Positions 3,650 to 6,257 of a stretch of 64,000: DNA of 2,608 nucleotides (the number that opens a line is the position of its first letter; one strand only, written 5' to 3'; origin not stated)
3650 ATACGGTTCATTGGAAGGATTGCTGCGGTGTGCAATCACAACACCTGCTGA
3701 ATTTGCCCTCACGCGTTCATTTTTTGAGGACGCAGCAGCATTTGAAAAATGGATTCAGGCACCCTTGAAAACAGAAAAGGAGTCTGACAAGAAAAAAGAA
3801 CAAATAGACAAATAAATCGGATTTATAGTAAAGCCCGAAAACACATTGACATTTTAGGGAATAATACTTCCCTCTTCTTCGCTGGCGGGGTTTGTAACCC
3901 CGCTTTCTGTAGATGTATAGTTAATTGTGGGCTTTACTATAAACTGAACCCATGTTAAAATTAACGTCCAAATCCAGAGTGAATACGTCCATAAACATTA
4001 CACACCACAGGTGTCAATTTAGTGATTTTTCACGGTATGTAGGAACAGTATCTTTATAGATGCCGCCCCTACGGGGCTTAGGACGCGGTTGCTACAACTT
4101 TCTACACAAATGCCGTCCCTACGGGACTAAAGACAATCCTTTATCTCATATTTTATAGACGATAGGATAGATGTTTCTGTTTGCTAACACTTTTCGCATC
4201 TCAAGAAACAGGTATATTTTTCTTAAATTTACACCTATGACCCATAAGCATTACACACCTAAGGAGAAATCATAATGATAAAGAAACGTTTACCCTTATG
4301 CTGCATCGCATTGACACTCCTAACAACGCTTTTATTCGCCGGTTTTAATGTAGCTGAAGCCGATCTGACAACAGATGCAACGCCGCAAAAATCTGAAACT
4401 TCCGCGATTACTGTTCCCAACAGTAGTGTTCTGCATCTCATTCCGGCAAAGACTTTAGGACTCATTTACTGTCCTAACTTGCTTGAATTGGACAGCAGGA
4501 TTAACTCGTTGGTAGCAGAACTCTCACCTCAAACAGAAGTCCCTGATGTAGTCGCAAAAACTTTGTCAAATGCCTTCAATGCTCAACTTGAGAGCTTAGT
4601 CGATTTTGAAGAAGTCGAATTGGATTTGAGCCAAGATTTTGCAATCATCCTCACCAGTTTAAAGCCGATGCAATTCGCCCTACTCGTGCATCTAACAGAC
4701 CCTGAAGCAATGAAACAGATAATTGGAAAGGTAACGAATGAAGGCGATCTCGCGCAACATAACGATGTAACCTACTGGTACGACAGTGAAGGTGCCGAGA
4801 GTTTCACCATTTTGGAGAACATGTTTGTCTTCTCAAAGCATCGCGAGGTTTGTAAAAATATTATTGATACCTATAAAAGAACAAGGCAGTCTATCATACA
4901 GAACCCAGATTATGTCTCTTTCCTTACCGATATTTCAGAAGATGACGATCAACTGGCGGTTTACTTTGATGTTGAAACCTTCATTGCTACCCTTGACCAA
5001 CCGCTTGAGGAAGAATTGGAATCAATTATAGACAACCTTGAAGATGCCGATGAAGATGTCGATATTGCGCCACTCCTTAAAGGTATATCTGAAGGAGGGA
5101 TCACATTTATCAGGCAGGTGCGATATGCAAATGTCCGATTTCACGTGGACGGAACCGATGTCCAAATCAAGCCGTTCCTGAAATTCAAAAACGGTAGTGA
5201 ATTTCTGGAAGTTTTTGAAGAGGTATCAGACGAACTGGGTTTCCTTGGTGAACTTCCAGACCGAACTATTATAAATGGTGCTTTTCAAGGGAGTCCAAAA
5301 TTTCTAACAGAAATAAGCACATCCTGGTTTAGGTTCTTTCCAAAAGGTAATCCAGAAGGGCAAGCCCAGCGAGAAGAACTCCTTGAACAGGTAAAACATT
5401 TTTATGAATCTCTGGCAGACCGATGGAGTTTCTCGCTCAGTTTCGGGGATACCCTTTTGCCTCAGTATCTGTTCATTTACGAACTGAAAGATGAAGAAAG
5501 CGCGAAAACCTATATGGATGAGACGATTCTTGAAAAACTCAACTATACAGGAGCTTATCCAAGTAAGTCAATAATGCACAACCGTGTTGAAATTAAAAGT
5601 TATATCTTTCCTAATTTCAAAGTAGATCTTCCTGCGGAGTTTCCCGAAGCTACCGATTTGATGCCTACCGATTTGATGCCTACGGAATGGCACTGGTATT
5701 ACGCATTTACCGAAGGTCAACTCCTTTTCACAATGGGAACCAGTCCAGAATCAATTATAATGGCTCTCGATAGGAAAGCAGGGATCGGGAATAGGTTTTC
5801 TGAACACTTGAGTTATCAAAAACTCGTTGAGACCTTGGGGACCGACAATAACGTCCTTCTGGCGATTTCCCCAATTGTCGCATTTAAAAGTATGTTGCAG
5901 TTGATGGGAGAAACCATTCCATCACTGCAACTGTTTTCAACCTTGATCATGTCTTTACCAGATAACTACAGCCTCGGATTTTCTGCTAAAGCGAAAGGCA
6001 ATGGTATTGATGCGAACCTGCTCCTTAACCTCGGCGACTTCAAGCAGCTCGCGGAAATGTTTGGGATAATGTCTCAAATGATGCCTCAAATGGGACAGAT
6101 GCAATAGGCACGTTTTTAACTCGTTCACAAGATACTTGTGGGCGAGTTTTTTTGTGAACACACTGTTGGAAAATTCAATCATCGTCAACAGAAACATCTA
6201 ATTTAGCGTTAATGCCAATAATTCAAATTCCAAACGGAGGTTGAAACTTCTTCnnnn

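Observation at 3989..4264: MITE-like family B is flanked by unusually long 17-23-bp locus-specific direct repeats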

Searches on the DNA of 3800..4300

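Call 76: search_rna_families(source=window, start=3800, end=4300, threshold=evalue, max_evalue=1)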
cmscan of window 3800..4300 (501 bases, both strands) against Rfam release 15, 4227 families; matches with E-value up to 1: 1.
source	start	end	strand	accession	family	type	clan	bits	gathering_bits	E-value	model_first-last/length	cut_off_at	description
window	4110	4127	+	RF01687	Acido-Lenti-1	Gene; sRNA;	-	16.3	37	0.29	28-45/46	no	Acido-Lenti-1 RNA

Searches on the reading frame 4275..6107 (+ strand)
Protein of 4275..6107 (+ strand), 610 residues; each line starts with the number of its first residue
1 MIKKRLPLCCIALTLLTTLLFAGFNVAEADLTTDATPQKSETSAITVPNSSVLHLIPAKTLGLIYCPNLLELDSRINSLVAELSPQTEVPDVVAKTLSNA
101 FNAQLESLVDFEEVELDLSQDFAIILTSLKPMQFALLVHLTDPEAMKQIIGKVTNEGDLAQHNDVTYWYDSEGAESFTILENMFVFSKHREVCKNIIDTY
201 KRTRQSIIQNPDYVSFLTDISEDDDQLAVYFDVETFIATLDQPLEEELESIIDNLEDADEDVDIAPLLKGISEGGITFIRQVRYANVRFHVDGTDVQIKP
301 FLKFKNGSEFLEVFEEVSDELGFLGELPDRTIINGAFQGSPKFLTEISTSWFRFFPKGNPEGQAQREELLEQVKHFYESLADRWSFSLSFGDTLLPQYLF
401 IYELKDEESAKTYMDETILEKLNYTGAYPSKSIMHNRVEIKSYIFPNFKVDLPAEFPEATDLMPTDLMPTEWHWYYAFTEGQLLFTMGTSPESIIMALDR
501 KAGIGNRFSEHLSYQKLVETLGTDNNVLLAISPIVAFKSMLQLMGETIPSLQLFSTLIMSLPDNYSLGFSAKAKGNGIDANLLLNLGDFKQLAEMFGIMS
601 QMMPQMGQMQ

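Call 30: find_encoding_contigs(protein=window:4275-6107:+, flank=3000, max_places=10)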
Protein window:4275-6107:+ (610 aa): no gene with exactly this product is on record in the collection.

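Call 41: find_homologous_proteins(query=window:4275-6107:+, max_evalue=1e-50)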
Query window:4275-6107:+ (610 aa): 566 proteins with E <= 1e-50 among 8000 candidates; the best 120 are listed.
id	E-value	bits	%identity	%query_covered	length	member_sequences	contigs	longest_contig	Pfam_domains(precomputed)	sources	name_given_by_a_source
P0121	0.0e+0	1261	93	98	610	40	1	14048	PF11832.14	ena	-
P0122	0.0e+0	1120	82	98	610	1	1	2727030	PF11832.14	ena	-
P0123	0.0e+0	1120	83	98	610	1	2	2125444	PF11832.14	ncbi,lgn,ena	-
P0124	0.0e+0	1118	82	98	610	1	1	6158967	PF11832.14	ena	-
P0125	0.0e+0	1114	82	98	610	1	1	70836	PF11832.14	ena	-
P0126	0.0e+0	1110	82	98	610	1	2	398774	PF11832.14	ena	-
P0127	0.0e+0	1082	80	100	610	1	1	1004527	PF11832.14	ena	-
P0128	0.0e+0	1062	79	98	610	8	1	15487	PF11832.14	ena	-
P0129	0.0e+0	1057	79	100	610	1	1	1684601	PF11832.14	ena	-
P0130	0.0e+0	1056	78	98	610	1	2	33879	PF11832.14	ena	-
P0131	0.0e+0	1054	78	98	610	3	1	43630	PF11832.14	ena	-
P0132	0.0e+0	1047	78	98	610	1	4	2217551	PF11832.14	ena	-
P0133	0.0e+0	1045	78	98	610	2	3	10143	PF11832.14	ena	-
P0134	0.0e+0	1043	78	98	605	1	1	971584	PF11832.14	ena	-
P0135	0.0e+0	1035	79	96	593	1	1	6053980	PF11832.14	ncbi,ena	-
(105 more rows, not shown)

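Call 42: find_encoding_contigs(protein=P0121, flank=2000, max_places=3)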
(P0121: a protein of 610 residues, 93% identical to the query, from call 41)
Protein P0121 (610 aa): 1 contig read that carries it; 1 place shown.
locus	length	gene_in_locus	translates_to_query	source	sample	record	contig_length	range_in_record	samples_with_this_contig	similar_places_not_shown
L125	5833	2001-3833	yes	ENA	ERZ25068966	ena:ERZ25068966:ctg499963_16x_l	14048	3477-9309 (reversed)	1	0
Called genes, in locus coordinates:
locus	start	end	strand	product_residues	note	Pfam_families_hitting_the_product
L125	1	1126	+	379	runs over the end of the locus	-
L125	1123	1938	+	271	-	-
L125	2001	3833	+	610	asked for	PF11832:DUF3352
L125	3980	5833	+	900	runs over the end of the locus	PF09430:EMC7_beta-sandw (faint), PF13620:CarboxypepD_reg, PF13715:CarbopepD_reg_2, PF17210:SdrD_B (faint), PF22904:NOMO1-like_2nd (faint), PF13620:CarboxypepD_reg, PF13715:CarbopepD_reg_2, PF00593:TonB_dep_Rec_b-barrel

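Call 43: find_encoding_contigs(protein=P0127, flank=2000, max_places=3)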
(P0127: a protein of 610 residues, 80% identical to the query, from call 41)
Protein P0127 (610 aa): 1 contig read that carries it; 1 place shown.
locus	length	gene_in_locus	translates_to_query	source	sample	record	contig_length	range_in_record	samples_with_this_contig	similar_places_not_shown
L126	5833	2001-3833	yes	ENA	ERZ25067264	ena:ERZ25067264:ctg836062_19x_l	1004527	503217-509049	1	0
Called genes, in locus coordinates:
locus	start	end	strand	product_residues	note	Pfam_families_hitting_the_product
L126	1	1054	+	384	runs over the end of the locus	-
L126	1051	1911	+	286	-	-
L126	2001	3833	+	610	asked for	PF11832:DUF3352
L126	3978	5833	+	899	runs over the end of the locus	PF09430:EMC7_beta-sandw (faint), PF13620:CarboxypepD_reg, PF13715:CarbopepD_reg_2, PF17210:SdrD_B (faint), PF17802:SpaA (faint), PF13620:CarboxypepD_reg, PF13715:CarbopepD_reg_2 (weak), PF00593:TonB_dep_Rec_b-barrel, +2 more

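Call 44: find_encoding_contigs(protein=P0123, flank=2000, max_places=3)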
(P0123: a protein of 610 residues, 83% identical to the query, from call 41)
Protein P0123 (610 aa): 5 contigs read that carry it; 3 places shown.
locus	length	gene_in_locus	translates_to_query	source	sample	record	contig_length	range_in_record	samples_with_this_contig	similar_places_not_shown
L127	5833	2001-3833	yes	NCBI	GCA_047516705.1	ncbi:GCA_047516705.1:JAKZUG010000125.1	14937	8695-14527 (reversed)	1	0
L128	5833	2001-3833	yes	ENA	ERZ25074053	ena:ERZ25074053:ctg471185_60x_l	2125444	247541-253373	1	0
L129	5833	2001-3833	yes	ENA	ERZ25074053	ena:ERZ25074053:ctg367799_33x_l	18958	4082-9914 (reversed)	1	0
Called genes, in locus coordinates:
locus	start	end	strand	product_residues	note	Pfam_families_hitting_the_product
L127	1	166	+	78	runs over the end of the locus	-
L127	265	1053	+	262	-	-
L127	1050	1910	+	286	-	-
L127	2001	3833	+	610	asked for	PF11832:DUF3352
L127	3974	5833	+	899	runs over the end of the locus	PF09430:EMC7_beta-sandw (faint), PF13620:CarboxypepD_reg, PF13715:CarbopepD_reg_2, PF14686:fn3_3 (faint), PF17802:SpaA (faint), PF22904:NOMO1-like_2nd (faint), PF13620:CarboxypepD_reg, PF13715:CarbopepD_reg_2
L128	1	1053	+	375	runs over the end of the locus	-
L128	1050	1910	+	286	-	-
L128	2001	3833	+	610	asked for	PF11832:DUF3352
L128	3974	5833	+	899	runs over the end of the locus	PF09430:EMC7_beta-sandw (faint), PF13620:CarboxypepD_reg, PF13715:CarbopepD_reg_2, PF14686:fn3_3 (faint), PF17802:SpaA (faint), PF22904:NOMO1-like_2nd (faint), PF13620:CarboxypepD_reg, PF13715:CarbopepD_reg_2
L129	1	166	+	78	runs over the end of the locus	-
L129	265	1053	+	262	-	-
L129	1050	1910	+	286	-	-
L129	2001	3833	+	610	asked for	PF11832:DUF3352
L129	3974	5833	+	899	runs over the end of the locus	PF09430:EMC7_beta-sandw (faint), PF13620:CarboxypepD_reg, PF13715:CarbopepD_reg_2, PF14686:fn3_3 (faint), PF17802:SpaA (faint), PF22904:NOMO1-like_2nd (faint), PF13620:CarboxypepD_reg, PF13715:CarbopepD_reg_2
